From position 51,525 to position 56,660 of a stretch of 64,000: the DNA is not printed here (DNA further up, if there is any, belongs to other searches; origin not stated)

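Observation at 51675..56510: Giant 1611-aa protein with a GspK-like head and a ~1250-aa unknown body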

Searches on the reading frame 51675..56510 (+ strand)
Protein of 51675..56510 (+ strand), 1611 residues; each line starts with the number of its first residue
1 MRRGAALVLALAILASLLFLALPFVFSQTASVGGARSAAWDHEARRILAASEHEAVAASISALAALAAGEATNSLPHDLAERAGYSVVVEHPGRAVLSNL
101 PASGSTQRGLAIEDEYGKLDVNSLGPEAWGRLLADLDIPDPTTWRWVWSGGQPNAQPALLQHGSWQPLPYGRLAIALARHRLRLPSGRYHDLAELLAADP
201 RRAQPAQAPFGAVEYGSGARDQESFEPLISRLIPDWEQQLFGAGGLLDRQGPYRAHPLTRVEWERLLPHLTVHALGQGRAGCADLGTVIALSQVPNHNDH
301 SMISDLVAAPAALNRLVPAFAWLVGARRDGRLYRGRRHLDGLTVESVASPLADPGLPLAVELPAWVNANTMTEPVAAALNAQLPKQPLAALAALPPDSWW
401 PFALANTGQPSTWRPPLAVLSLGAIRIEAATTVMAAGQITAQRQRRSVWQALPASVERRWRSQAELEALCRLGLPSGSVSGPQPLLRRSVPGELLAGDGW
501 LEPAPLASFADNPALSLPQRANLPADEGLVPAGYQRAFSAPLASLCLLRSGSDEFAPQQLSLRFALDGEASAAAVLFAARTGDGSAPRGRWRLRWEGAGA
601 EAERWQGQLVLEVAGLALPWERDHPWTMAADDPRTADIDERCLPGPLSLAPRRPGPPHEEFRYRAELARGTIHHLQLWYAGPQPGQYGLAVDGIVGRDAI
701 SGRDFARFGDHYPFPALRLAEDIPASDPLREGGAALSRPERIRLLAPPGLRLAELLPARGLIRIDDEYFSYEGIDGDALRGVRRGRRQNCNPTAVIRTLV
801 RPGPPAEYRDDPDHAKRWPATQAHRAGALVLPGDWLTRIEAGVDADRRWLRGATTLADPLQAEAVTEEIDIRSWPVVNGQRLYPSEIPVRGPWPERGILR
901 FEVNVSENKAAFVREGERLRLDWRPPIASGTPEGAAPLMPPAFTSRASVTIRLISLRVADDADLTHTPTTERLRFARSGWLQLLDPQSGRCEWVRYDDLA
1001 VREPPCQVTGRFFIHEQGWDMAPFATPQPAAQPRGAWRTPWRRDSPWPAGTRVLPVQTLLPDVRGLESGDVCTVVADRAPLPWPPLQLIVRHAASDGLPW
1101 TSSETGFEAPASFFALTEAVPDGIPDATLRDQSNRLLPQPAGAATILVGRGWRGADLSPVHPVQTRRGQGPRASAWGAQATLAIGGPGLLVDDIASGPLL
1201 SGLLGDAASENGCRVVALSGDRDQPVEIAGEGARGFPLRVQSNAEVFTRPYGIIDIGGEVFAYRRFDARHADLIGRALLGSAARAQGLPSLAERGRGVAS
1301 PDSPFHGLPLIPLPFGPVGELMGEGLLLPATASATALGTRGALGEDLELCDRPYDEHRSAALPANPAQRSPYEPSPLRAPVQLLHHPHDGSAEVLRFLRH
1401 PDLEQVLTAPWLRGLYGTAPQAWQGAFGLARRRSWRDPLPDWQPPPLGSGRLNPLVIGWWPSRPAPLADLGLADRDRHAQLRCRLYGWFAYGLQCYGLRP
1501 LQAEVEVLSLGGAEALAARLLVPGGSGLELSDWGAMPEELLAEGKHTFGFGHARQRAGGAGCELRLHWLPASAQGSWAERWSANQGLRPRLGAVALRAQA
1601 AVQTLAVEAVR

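Call 7: search_protein_families(library=pfam, proteins=[window:51675-56510:+], max_evalue=0.1)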
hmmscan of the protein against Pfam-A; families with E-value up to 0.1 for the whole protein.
window:51675-56510:+ (1611 aa): 0 families

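Call 11: search_protein_families(library=ncbifam, proteins=[window:51675-56510:+], max_evalue=0.1)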
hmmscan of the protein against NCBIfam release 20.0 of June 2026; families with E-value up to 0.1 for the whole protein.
window:51675-56510:+ (1611 aa): 1 family
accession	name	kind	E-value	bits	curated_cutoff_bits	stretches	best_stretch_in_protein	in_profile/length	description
NF037980.1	T2SS_GspK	equivalog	0.0015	18.1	130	0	357-400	202-247/307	type II secretion system minor pseudopilin GspK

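Call 12: find_homologous_proteins(query=window:51675-56507:+, max_evalue=0.001)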
Query window:51675-56507:+ (1611 aa): 1 proteins with E <= 0.001 among 8000 candidates.
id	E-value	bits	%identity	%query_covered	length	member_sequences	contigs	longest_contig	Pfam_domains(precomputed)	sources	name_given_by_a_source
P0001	0.0e+0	3649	100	100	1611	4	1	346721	-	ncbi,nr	ncbi:MAG: hypothetical protein RMM29_01760 [Planctomycetota bacterium]|nr:hypothetical protein [Plan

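Call 14: search_solved_structures(query=window:51675-56507:+, max_evalue=10, show_alignments=3)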
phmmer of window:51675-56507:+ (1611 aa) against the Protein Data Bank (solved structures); distinct sequences matched with E-value up to 10: 0.

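Call 25: find_encoding_contigs(protein=window:51675-56510:+, flank=10000, max_places=6)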
Protein window:51675-56510:+ (1611 aa): no gene with exactly this product is on record in the collection.

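Call 33: find_homologous_proteins(query=A1, max_evalue=0.00001)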
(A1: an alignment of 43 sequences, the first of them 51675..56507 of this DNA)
Query A1 (43 sequences) (1611 aa, profile of the alignment): 2 proteins with E <= 0.00001 among 8000 candidates.
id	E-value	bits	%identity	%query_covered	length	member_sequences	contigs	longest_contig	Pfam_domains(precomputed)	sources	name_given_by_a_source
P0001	0.0e+0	1182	100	100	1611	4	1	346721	-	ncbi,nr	ncbi:MAG: hypothetical protein RMM29_01760 [Planctomycetota bacterium]|nr:hypothetical protein [Plan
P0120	3.4e-14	70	25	12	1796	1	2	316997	-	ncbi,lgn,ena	-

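Call 38: search_solved_structures(query=A1, max_evalue=10, show_alignments=3)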
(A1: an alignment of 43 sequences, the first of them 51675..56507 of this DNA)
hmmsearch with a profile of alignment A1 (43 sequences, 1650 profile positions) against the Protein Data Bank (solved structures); distinct sequences matched with E-value up to 10: 3.
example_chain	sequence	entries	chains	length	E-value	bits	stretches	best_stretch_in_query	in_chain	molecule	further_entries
6x89_3M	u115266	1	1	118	0.32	11.7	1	15-36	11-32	NU3M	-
8e73_3M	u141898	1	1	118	0.32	11.7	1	15-36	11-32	Nad3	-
7a23_J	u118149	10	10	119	1.4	9.6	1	15-36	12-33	Nad3m | NADH-ubiquinone oxidoreductase chain 3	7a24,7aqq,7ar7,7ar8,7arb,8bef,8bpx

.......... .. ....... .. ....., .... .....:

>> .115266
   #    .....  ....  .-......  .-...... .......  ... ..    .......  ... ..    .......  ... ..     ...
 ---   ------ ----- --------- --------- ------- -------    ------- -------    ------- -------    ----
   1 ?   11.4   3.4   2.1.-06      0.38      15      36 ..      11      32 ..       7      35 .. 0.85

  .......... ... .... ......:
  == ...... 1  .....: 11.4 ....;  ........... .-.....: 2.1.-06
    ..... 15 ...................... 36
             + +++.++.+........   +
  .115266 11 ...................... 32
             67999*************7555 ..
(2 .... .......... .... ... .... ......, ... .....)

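Call 41: search_protein_families(library=ncbifam, alignment_id=A4, max_evalue=0.01)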
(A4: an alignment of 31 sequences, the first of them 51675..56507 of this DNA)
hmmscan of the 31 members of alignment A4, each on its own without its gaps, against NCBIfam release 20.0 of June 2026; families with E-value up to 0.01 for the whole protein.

A. member 1, window:51675-56507:+ (1611 aa): 1 family
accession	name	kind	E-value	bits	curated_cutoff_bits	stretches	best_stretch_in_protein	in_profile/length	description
NF037980.1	T2SS_GspK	equivalog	0.0015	18.1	130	0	357-400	202-247/307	type II secretion system minor pseudopilin GspK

B. families by the number of members that match (of 31 scanned): 2 families
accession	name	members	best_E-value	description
NF037980.1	T2SS_GspK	5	3.6e-06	type II secretion system minor pseudopilin GspK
TIGR02600.1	Verru_Chthon_A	1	0.008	Verru_Chthon cassette protein A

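Call 55: find_related_loci(query=A1, collection=genome_contigs, flank=10000)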
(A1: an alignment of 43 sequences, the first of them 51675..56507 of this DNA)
Query A1 (1611 aa) in genome_contigs; peptide patterns used: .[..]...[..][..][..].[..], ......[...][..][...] (x = any residue, [..] = any of these).
104 stretches matched a pattern; 59 encode a relative of the query (tblastn E <= 1e-3); 48 distinct loci.
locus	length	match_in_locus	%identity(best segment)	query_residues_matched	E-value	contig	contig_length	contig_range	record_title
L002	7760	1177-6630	31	2-1611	2e-150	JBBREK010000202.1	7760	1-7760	MAG: Planctomycetota bacterium isolate Co_metawrap_2500 Cmw_2500_k141_11611798_length_7760_cov_9.9953, whole genome shot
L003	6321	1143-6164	35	27-1543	2e-106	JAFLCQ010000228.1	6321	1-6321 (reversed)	MAG: Planctomycetota bacterium isolate UWPOB_PLANC5 gnl_X_GLJPEBFD_228, whole genome shotgun sequence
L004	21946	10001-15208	27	2-1608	1e-56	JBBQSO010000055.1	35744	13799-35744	MAG: Planctomycetota bacterium isolate Co_metawrap_1754 Cmw_1754_k141_7795378_length_35744_cov_11.9975, whole genome sho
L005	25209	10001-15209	26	2-1608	6e-54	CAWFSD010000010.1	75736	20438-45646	MAG: uncultured Planctomycetota bacterium isolate MFD04580.bin.2.58 genome assembly, contig: contig_25409, whole genome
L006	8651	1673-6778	27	2-1504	4e-48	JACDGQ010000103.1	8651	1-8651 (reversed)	MAG: Planctomycetota bacterium isolate MGR_bin416 SD2908_NODE_3803_length_8651_cov_1.441694, whole genome shotgun sequen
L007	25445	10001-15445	27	2-1611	2e-47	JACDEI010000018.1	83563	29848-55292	MAG: Planctomycetota bacterium isolate MGR_bin356 SD2902_NODE_41_length_83563_cov_5.538772, whole genome shotgun sequenc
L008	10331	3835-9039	25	2-1606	1e-45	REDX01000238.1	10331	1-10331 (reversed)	MAG: Planctomycetota bacterium isolate GEM2.Bin49 NODE_9482_length_10331_cov_6.0905, whole genome shotgun sequence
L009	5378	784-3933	26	631-1600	7e-44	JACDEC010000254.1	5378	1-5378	MAG: Planctomycetota bacterium isolate MGR_bin350 SD2902_NODE_3909_length_5378_cov_0.740621, whole genome shotgun sequen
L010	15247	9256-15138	25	2-1608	2e-42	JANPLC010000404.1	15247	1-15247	MAG: Planctomycetota bacterium isolate VAR_61_metabat_110 VAR_61_k141_2275970, whole genome shotgun sequence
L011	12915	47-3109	25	658-1608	2e-42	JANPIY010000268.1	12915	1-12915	MAG: Planctomycetota bacterium isolate VAR_61_metabat_487_sub VAR_61_k141_1724599, whole genome shotgun sequence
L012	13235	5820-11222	24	2-1611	2e-41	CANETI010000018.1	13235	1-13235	MAG: Planctomycetota bacterium isolate CH-Jul18-104 genome assembly, contig: CH-Jul18-C7398, whole genome shotgun sequen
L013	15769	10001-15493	26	2-1608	3e-40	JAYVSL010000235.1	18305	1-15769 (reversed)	MAG: Planctomycetota bacterium isolate GL74_DN_concoct_244 GL74_DN_concoct_244_234, whole genome shotgun sequence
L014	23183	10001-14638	25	106-1508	2e-40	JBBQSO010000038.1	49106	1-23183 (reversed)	MAG: Planctomycetota bacterium isolate Co_metawrap_1754 Cmw_1754_k141_25664108_length_49106_cov_22.0000, whole genome sh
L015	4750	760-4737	25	416-1608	5e-40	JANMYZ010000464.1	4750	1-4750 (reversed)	MAG: Planctomycetota bacterium isolate OTE_8_metabat_13 OTE_8_k141_278178, whole genome shotgun sequence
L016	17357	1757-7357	26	22-1608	2e-38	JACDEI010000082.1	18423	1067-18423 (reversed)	MAG: Planctomycetota bacterium isolate MGR_bin356 SD2902_NODE_421_length_18423_cov_5.595813, whole genome shotgun sequen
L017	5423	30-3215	25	603-1611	1e-37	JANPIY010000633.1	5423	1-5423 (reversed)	MAG: Planctomycetota bacterium isolate VAR_61_metabat_487_sub VAR_61_k141_1478199, whole genome shotgun sequence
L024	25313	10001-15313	29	3-1611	6e-25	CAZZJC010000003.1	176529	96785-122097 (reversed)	MAG TPA_asm: uncultured Candidatus Kuenenia sp. isolate SRP124364_co1_305 genome assembly, contig: NODE_9_length_176529_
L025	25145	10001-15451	25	2-1611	2e-24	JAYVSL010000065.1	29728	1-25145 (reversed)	MAG: Planctomycetota bacterium isolate GL74_DN_concoct_244 GL74_DN_concoct_244_64, whole genome shotgun sequence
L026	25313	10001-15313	30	3-1611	9e-25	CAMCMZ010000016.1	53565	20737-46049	MAG: Candidatus Kuenenia stuttgartiensis isolate AH-24oct19-121 genome assembly, contig: AH-24oct19-C1124, whole genome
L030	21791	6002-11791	25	2-1611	6e-29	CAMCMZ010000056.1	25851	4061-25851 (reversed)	MAG: Candidatus Kuenenia stuttgartiensis isolate AH-24oct19-121 genome assembly, contig: AH-24oct19-C4019, whole genome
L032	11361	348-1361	27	1240-1611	3e-18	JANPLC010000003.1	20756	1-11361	MAG: Planctomycetota bacterium isolate VAR_61_metabat_110 VAR_61_k141_615373, whole genome shotgun sequence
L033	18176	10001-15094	26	2-1499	3e-19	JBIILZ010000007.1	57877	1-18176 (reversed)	MAG: Planctomycetota bacterium isolate ME2002-05-24pf_3300042563_group1_bin246 Rohwer_bin1765_scaffold_179_c1, whole gen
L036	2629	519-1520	28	1240-1611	3e-15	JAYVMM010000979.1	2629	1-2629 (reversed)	MAG: Planctomycetota bacterium isolate GL61_DN_concoct_175 GL61_DN_concoct_175_978, whole genome shotgun sequence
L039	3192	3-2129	22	982-1611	3e-13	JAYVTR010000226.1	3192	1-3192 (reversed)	MAG: Planctomycetota bacterium isolate GL74_UP_concoct_31_sub GL74_UP_concoct_31_sub_225, whole genome shotgun sequence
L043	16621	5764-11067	32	109-1611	7e-20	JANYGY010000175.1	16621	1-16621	MAG: Planctomycetales bacterium isolate GL140_1_metabinner_115_sub GL140_1_k141_212993, whole genome shotgun sequence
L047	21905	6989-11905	26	1-1611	1e-59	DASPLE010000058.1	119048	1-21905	MAG TPA_asm: Planctomycetota bacterium isolate SMAG_U12054 k141_1585937, whole genome shotgun sequence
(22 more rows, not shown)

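Call 62: find_encoding_contigs(protein=P0120, flank=10000, max_places=3)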
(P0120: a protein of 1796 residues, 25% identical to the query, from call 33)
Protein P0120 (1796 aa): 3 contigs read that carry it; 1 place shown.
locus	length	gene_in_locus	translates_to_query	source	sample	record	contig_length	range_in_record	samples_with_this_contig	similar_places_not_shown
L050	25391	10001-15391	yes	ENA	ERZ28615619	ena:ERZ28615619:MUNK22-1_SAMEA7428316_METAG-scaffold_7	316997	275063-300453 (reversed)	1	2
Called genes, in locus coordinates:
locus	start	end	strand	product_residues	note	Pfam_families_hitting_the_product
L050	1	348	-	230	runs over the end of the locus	PF20260:PUA_4 (weak), PF04452:Methyltrans_RNA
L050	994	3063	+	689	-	PF16697:Yop-YscD_cpl, PF00498:FHA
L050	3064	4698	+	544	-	PF11104:PilM_2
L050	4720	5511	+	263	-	-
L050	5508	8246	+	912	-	PF13432:TPR_16 (faint), PF13428:TPR_14 (faint), PF14559:TPR_19 (faint), PF00515:TPR_1 (faint), PF07719:TPR_2 (faint), PF13181:TPR_8 (faint), PF13414:TPR_11 (faint)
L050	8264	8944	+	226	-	PF07963:N_methyl (weak)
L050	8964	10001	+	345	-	PF13385:Laminin_G_3 (weak)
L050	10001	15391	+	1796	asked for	-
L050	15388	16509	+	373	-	-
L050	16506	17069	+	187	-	PF07963:N_methyl (weak)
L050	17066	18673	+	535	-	-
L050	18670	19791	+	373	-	PF13145:Rotamase_2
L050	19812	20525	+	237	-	PF04079:SMC_ScpB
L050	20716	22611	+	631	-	PF13624:SurA_N_3 (weak)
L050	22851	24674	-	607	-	PF00512:HisKA, PF02518:HATPase_c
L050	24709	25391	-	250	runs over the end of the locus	PF00072:Response_reg, PF00486:Trans_reg_C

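Call 67: search_protein_families(library=pfam, alignment_id=A4, max_evalue=0.01)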
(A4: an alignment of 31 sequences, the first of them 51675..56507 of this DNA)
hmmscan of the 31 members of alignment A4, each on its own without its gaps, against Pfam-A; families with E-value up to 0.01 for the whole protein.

A. member 1, window:51675-56507:+ (1611 aa): 0 families

B. families by the number of members that match (of 31 scanned): 0 families
